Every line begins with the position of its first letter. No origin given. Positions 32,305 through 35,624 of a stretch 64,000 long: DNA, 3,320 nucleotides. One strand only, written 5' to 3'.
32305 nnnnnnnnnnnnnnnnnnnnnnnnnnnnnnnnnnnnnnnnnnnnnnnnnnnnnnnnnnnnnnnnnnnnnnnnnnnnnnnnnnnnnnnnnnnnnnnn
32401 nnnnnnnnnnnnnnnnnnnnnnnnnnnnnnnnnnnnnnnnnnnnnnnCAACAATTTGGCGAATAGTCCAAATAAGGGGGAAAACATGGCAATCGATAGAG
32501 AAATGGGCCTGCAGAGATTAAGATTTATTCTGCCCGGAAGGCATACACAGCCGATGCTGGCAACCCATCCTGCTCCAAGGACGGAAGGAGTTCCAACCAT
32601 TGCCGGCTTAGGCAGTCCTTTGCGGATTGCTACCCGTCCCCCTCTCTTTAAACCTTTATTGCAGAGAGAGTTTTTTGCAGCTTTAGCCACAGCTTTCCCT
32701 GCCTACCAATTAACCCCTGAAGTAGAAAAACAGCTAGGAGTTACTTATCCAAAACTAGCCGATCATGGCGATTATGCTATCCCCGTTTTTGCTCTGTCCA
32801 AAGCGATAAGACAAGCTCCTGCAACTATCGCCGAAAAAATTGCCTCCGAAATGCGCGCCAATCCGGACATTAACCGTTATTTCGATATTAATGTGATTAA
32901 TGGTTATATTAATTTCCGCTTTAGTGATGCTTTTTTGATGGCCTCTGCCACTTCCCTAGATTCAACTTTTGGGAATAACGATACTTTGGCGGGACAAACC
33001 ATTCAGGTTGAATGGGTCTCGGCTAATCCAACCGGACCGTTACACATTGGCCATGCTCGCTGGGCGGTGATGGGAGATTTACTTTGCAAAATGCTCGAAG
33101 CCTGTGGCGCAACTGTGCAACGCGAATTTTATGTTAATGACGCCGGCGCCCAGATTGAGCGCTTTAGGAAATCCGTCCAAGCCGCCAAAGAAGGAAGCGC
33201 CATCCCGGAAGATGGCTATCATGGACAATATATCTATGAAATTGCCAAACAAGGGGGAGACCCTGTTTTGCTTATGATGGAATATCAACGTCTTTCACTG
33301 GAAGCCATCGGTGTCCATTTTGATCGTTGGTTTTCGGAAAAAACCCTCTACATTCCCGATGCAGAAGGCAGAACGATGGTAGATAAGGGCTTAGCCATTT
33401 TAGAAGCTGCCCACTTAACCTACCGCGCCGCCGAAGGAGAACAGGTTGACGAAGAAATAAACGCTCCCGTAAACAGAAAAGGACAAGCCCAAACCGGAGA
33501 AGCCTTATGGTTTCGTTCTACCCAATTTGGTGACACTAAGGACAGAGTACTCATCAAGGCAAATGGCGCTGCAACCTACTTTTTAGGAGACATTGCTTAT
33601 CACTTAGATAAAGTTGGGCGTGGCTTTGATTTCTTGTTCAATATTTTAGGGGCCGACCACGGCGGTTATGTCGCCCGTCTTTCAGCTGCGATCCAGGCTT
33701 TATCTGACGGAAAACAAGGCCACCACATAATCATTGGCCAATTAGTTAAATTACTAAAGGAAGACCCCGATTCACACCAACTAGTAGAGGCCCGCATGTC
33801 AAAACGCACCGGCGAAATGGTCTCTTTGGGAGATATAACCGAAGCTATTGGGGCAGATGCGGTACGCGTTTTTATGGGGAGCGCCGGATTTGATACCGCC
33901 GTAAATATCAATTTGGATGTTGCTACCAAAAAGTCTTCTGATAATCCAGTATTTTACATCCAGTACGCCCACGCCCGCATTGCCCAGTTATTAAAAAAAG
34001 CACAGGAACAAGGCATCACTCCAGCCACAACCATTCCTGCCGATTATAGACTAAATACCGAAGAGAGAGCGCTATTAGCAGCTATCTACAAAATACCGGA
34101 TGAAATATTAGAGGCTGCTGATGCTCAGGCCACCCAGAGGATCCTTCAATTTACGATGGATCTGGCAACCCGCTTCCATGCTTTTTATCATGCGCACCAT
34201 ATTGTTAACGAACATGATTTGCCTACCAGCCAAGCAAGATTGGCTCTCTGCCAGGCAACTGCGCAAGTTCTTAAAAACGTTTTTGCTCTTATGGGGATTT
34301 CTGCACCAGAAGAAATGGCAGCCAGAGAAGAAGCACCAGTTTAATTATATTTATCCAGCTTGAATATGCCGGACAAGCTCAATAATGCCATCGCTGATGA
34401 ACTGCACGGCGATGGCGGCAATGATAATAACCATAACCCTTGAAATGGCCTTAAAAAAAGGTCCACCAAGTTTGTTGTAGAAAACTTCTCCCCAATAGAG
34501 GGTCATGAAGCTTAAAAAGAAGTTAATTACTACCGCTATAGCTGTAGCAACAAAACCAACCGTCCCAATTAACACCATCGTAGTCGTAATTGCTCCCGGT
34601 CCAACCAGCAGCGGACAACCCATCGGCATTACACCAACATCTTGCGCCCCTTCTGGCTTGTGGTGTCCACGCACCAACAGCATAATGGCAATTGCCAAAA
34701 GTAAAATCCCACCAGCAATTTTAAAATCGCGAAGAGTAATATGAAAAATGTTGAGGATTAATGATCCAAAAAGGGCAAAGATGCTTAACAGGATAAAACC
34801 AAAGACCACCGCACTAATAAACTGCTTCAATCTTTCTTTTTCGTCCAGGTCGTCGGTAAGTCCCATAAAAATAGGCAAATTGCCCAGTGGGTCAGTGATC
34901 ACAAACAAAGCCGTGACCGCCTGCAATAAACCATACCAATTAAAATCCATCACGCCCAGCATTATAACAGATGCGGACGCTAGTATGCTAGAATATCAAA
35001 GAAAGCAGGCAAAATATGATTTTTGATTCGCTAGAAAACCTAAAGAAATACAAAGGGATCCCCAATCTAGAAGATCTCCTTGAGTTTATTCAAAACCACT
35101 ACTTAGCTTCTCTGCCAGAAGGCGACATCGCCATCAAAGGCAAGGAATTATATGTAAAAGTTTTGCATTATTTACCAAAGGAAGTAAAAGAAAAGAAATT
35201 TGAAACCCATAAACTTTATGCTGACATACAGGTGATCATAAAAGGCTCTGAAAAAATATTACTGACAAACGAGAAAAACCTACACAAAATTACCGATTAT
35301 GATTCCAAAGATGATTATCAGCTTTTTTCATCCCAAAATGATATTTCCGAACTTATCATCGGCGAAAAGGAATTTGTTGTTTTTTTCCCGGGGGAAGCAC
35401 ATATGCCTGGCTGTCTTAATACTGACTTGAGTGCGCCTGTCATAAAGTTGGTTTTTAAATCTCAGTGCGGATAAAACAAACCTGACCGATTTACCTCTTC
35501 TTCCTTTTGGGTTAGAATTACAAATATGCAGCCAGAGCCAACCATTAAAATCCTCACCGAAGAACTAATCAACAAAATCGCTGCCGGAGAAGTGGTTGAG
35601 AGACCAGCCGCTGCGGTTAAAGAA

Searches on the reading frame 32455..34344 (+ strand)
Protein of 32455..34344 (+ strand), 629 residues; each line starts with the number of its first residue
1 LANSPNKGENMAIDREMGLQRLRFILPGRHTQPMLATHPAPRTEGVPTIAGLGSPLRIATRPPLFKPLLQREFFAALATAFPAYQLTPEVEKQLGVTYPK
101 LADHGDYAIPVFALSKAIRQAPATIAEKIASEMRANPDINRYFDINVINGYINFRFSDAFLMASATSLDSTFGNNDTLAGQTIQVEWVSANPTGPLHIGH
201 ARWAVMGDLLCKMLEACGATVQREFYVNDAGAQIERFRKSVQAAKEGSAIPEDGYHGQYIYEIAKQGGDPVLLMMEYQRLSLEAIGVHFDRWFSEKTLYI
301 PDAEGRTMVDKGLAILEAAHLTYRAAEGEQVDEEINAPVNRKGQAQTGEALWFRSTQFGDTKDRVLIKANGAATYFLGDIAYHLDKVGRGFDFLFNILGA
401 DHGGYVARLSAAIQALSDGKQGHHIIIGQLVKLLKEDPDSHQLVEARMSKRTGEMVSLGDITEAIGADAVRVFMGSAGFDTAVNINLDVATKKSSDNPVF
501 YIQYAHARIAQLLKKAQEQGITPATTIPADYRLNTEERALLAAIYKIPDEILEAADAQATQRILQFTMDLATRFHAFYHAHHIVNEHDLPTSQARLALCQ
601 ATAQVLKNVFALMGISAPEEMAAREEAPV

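Call 3: search_protein_families(library=pfam, proteins=[window:32455-34344:+], max_evalue=0.01)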
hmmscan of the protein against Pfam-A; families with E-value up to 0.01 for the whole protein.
window:32455-34344:+ (629 aa): 4 families
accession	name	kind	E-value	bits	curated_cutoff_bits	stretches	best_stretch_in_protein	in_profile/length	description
PF05746.21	DALR_1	-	2.8e-31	108.5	22.3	1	502-621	1-117/117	DALR anticodon binding domain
PF03485.21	Arg_tRNA_synt_N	-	3.2e-12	47.3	21.5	1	75-156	9-85/85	Arginyl tRNA synthetase N terminal domain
PF00750.26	tRNA-synt_1d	-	3e-08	33.5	23.3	1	178-234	17-73/349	tRNA synthetases class I (R), catalytic domain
PF00133.28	tRNA-synt_1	-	6.3e-05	22.3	22.7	0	191-236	33-78/414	tRNA synthetases class I (I, L, M and V)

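Call 4: search_protein_families(library=ncbifam, proteins=[window:32455-34344:+], max_evalue=0.01)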
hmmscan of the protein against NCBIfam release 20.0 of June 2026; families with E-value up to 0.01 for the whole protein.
window:32455-34344:+ (629 aa): 13 families
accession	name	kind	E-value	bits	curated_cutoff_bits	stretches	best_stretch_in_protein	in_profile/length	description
TIGR00456.1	argS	equivalog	3.8e-98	329.3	261.65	1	94-621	24-569/569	arginine--tRNA ligase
NF002446.0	PRK01611.3-3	equivalog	5.8e-54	183.4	399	2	93-246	29-180/636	arginine--tRNA ligase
NF002447.0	PRK01611.3-4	equivalog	1.3e-53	182.4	460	2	100-236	34-164/613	arginine--tRNA ligase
NF045898.1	ArgS_rel_codon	equivalog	1.6e-27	96.8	340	2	450-620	160-326/327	ArgS-related anticodon-binding protein NrtL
TIGR00392.1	ileS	equivalog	4.8e-07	28.3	621.4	1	447-615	611-776/861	isoleucine--tRNA ligase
TIGR00211.2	glyS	equivalog_domain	1.7e-05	23.5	300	1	495-611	568-680/684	glycine--tRNA ligase subunit beta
TIGR00422.1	valS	equivalog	0.0036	15.3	612.1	0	447-496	526-574/863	valine--tRNA ligase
NF009687.0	PRK13208.1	equivalog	0.004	15.4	738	0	446-486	533-575/801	valine--tRNA ligase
NF001100.0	PRK00133.1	equivalog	0.0046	15.5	587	0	445-621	328-495/676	methionine--tRNA ligase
TIGR00435.1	cysS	equivalog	0.0051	15.9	340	0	195-222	34-61/466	cysteine--tRNA ligase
NF004349.1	PRK05729.1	equivalog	0.0058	14.9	704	0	445-557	514-614/860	valine--tRNA ligase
TIGR00395.1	leuS_arch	equivalog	0.0081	14.2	648.5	0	443-512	616-684/938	leucine--tRNA ligase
TIGR00396.1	leuS_bact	equivalog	0.0085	14.2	548.4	0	432-474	590-632/843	leucine--tRNA ligase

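Call 67: find_related_loci(query=window:32665-34344:+, collection=metagenome_contigs, flank=10000)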
Query window:32665-34344:+ (559 aa) in metagenome_contigs; peptide patterns used: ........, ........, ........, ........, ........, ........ (x = any residue, [..] = any of these).
599 stretches matched a pattern (row limit reached: there are more); 456 encode a relative of the query (tblastn E <= 1e-3); the best 80 are kept; 80 distinct loci.
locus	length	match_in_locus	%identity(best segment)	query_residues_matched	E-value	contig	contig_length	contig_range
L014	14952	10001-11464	38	26-551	9e-113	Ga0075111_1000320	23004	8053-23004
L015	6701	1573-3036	38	26-551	7e-113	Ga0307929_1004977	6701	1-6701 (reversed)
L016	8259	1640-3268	37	16-551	5e-103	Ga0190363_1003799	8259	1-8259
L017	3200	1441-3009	39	23-549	1e-105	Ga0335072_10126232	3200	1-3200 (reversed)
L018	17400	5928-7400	38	23-551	2e-110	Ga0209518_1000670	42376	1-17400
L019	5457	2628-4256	37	10-551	2e-101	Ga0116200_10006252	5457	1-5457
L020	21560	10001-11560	39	29-551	2e-101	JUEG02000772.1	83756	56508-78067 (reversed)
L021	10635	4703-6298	36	16-551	6e-98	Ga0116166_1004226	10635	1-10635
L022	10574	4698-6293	36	16-551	6e-98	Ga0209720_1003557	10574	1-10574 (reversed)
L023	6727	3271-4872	36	15-551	1e-97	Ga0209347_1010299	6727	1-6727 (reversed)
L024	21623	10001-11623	35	15-551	2e-97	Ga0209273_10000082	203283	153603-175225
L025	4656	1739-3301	35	26-551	9e-97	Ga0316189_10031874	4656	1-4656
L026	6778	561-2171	37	20-551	7e-96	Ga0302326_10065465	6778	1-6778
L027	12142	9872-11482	37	20-551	8e-96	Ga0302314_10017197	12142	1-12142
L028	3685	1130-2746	33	6-551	5e-97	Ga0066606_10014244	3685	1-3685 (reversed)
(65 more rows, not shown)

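Call 69: find_homologous_proteins(query=window:32665-34344:+, max_evalue=1e-20)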
Query window:32665-34344:+ (559 aa): 7995 proteins with E <= 1e-20 among 8000 candidates; the best 120 are listed.
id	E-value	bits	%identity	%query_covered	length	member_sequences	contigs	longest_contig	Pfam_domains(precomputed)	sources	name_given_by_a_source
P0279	0.0e+0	1255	100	100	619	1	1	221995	PF05746.22,PF00750.26,PF03485.22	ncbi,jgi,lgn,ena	ncbi:MAG: arginine--tRNA ligase [Candidatus Margulisiibacteriota bacterium]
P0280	0.0e+0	1132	90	100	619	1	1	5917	PF05746.22,PF00750.26,PF03485.22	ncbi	-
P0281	5.1e-187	641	55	99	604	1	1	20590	PF05746.22,PF00750.26,PF00133.29,PF03485.22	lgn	-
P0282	7.6e-171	588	50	99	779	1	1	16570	PF13302.14,PF05746.22,PF00750.26,PF00133.29,PF03485.22,PF00583.32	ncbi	-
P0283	4.6e-169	582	52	95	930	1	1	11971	PF21571.3,PF05746.22,PF00750.26,PF21570.4,PF00133.29,PF03485.22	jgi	jgi:arginyl-tRNA synthetase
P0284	4.4e-156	539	51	89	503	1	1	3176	PF05746.22,PF00750.26,PF00133.29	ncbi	-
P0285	1.7e-120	421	42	98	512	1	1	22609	PF05746.22,PF00750.26,PF03485.22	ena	-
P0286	1.7e-118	415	42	99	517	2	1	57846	PF09334.18,PF01406.26,PF05746.22,PF00750.26,PF00133.29,PF03485.22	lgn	-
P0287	2.0e-118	415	44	94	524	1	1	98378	PF09334.18,PF05746.22,PF00750.26,PF00133.29,PF03485.22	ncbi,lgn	-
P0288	2.4e-118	414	43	95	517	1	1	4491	PF05746.22,PF00750.26,PF03485.22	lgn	-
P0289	3.9e-118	414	43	92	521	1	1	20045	PF09334.18,PF05746.22,PF00750.26,PF00133.29,PF03485.22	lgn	-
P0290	4.3e-118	414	43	94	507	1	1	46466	PF09334.18,PF01406.26,PF05746.22,PF00750.26,PF00133.29,PF03485.22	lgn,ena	-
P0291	4.8e-118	413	41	99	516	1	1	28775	PF01406.26,PF05746.22,PF00750.26,PF00133.29,PF03485.22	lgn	-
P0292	1.8e-117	411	42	94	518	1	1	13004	PF09334.18,PF05746.22,PF00750.26,PF00133.29,PF03485.22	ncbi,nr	ncbi:MAG: arginine--tRNA ligase [Brevinematales bacterium]|nr:arginine--tRNA ligase [Brevinematales 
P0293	1.9e-117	411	43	94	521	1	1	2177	PF09334.18,PF05746.22,PF00750.26,PF00133.29,PF03485.22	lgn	-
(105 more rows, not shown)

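Call 70: find_encoding_contigs(protein=P0281, flank=10000, max_places=2)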
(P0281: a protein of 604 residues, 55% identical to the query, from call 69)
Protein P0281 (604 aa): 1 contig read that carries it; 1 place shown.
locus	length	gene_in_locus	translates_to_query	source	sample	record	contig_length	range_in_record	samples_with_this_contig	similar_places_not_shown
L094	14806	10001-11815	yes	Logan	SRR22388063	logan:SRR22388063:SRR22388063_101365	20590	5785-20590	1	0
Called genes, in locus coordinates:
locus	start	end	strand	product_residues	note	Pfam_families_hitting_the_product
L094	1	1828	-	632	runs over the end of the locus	PF00912:Transgly, PF00905:Transpeptidase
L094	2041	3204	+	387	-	PF19420:DDAH_eukar (weak)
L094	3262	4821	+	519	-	PF02310:B12-binding, PF04055:Radical_SAM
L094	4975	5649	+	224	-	-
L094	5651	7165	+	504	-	PF00202:Aminotran_3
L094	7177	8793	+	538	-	PF01546:Peptidase_M20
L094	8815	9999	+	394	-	PF19420:DDAH_eukar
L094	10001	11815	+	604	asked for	PF03485:Arg_tRNA_synt_N, PF00133:tRNA-synt_1 (faint), PF00750:tRNA-synt_1d, PF05746:DALR_1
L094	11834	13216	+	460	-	PF05222:AlaDh_PNT_N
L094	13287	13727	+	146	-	PF01220:DHquinase_II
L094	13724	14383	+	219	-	PF00557:Peptidase_M24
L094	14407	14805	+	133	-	?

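Call 71: find_encoding_contigs(protein=P0282, flank=10000, max_places=2)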
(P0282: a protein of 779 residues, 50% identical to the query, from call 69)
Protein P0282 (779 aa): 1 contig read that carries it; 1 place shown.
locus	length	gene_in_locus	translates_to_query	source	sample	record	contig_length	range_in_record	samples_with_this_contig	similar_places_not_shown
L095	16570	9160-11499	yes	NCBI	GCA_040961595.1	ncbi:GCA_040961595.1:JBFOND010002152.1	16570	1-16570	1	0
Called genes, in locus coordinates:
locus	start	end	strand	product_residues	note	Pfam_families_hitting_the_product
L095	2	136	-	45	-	?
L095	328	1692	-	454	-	PF11638:DnaA_N, PF00308:Bac_DnaA, PF03969:AFG1_ATPase (faint), PF01695:IstB_IS21, PF08299:Bac_DnaA_C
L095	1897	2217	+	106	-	PF00825:Ribonuclease_P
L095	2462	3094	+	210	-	PF02096:60KD_IMP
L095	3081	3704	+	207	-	PF14804:Jag_N, PF13083:KH_KhpA-B, PF07650:KH_2 (weak), PF01424:R3H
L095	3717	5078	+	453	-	PF10396:TrmE_N, PF12631:MnmE_helical, PF01926:MMR_HSR1, PF02421:FeoB_N, PF04548:AIG1 (weak)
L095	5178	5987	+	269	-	PF00763:THF_DHG_CYH, PF02882:THF_DHG_CYH_C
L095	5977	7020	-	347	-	PF02163:Peptidase_M50, PF00595:PDZ (weak), PF13180:PDZ_2 (weak), PF17820:PDZ_6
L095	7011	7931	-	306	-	PF01113:DapB_N (faint), PF01408:GFO_IDH_MocA, PF22725:GFO_IDH_MocA_C3 (weak)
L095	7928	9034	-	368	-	PF00155:Aminotran_1_2, PF01041:DegT_DnrJ_EryC1, PF01212:Beta_elim_lyase (weak)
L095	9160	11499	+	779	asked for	PF13302:Acetyltransf_3, PF00583:Acetyltransf_1, PF03485:Arg_tRNA_synt_N, PF00750:tRNA-synt_1d (weak), PF00133:tRNA-synt_1 (faint), PF05746:DALR_1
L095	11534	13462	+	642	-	PF00491:Arginase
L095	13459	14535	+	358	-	PF03313:SDH_alpha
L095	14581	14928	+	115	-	-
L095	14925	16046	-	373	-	PF02684:LpxB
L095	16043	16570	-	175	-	?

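Call 73: search_protein_families(library=pfam, proteins=[P0283, L094:8815-9999:+, L094:11834-13216:+, L094:4975-5649:+, L094:3262-4821:+, L095:11534-13462:+, L094:7177-8793:+], max_evalue=0.001)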
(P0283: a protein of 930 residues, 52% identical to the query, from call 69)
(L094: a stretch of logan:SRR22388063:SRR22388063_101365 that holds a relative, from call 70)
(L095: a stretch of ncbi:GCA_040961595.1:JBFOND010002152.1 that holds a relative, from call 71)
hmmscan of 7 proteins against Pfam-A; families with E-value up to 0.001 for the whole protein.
P0283 (930 aa): 7 families
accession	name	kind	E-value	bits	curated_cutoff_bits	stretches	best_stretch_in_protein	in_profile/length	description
PF21570.3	ArgZ-like_C_2nd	-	4e-86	288.5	27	1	150-355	2-213/213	Arginine dihydrolase ArgZ-like, C-terminal, Rossmann fold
PF21571.2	ArgZ-like_C_1st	-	1.4e-25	89.5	27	1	65-147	1-83/84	Arginine dihydrolase ArgZ-like, C-terminal, first region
PF05746.21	DALR_1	-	1.1e-23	84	22.3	1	798-923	1-117/117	DALR anticodon binding domain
PF03485.21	Arg_tRNA_synt_N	-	2.9e-10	41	21.5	1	398-467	16-85/85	Arginyl tRNA synthetase N terminal domain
PF00750.26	tRNA-synt_1d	-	3.5e-10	39.8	23.3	1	491-545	19-73/349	tRNA synthetases class I (R), catalytic domain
PF00133.28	tRNA-synt_1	-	8.4e-08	31.8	22.7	0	702-781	336-413/414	tRNA synthetases class I (I, L, M and V)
PF04455.17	Saccharop_dh_N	-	0.00021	22.1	23.5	1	10-64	48-100/100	LOR/SDH bifunctional enzyme conserved region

L094:8815-9999:+ (394 aa): 1 family
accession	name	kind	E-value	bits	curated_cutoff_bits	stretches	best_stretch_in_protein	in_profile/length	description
PF19420.4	DDAH_eukar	-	1.2e-07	31.7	23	1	153-381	45-286/291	N,N dimethylarginine dimethylhydrolase, eukaryotic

L094:11834-13216:+ (460 aa): 1 family
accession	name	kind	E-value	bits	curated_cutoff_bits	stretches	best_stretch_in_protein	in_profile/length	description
PF05222.21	AlaDh_PNT_N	-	4.1e-20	72.8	30.4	1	15-144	9-136/136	Alanine dehydrogenase/PNT, N-terminal domain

L094:4975-5649:+ (224 aa): 0 families

L094:3262-4821:+ (519 aa): 2 families
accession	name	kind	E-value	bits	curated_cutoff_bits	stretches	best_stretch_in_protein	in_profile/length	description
PF04055.27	Radical_SAM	-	4.9e-16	59.8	29.5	1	255-414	6-165/166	Radical SAM superfamily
PF02310.24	B12-binding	-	1.7e-09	38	32.1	1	107-188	40-120/121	B12 binding domain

L095:11534-13462:+ (642 aa): 1 family
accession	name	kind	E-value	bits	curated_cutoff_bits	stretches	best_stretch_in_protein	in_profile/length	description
PF00491.26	Arginase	-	4.5e-54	184.2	22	1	275-492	72-276/280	Arginase family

L094:7177-8793:+ (538 aa): 1 family
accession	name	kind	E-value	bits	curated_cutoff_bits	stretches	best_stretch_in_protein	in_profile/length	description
PF01546.33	Peptidase_M20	-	2.7e-08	34.4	24.6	1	132-194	26-84/206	Peptidase family M20/M25/M40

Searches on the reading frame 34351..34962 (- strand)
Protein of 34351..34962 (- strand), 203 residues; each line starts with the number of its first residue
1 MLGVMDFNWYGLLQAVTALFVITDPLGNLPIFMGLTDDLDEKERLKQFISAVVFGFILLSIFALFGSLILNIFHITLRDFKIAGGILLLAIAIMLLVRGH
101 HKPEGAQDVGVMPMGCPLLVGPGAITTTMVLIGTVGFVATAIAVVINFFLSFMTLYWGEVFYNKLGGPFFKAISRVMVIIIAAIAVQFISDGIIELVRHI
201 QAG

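Call 60: search_protein_families(library=pfam, proteins=[window:34351-34962:-], max_evalue=0.00001)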
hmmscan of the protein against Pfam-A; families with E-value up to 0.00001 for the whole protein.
window:34351-34962:- (203 aa): 1 family
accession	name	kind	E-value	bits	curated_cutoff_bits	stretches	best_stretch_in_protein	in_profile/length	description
PF01914.23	MarC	-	1e-40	139.8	23.9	1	13-196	5-202/203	MarC family integral membrane protein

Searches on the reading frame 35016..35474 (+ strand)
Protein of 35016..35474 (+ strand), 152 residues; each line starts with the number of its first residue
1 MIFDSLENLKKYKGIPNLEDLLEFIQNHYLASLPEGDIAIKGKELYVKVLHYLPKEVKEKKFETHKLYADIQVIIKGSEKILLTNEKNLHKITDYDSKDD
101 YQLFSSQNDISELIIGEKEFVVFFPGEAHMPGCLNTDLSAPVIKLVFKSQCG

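Call 60: search_protein_families(library=pfam, proteins=[window:35016-35474:+], max_evalue=0.00001)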
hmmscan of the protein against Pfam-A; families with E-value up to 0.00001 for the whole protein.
window:35016-35474:+ (152 aa): 1 family
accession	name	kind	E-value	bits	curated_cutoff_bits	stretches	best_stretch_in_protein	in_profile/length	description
PF04074.18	DUF386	-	3.2e-38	131.5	26.5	1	1-148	1-143/145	YhcH/YjgK/YiaL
